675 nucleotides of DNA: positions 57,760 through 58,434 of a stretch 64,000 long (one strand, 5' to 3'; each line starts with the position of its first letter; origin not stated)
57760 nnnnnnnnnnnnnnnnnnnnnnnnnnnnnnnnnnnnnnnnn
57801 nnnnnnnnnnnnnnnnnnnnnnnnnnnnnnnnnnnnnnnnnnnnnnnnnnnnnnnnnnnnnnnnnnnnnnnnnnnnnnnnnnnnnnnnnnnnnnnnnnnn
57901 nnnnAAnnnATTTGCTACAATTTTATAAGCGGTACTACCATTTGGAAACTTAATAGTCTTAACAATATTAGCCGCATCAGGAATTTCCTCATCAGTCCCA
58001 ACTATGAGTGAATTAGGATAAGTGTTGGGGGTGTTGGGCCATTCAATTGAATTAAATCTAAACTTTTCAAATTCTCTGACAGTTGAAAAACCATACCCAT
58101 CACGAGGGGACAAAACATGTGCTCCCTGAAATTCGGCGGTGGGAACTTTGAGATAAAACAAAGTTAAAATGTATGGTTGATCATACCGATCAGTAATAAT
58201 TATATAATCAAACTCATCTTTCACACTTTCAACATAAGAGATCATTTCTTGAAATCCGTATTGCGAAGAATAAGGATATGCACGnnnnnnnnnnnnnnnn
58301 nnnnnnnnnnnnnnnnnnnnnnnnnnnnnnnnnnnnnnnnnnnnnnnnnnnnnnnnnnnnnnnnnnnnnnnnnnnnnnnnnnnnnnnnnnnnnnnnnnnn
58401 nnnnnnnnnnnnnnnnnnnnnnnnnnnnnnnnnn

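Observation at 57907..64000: Four ArnT/PMT-like GT-C paralogs in head-to-tail tandem, with conserved DE and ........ motifs but divergent loops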

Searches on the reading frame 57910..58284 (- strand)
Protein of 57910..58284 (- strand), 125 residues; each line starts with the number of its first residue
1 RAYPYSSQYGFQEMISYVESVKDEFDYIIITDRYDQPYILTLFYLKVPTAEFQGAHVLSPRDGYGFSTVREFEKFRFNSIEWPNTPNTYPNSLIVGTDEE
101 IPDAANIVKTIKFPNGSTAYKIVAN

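Call 59: predict_structure(alignment_id=A4)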
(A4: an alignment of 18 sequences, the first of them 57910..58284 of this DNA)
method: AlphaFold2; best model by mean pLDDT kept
length: 125 residues; sequences in the alignment: 18
mean_pLDDT: 91.1   pTM: 0.85
mean pLDDT of the five models: 91.1, 90.3, 89.8, 89.4, 87.5
residues with pLDDT >= 90: 92; 70-90: 26; 50-70: 7; < 50: 0
segments of 3 or more residues with pLDDT < 50: none
pLDDT, mean of each block of 10 residues (from residue 1): 64 96 98 89 92 90 89 95 96 96 96 91 97
secondary structure, 60 per line:
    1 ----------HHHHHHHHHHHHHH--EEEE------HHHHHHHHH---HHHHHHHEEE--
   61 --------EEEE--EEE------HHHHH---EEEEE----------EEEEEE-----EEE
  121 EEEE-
elements in order: H11-24 E27-30 H37-45 H49-55 E56-58 E69-72 E75-77 H84-88 E92-96 E107-112 E118-124
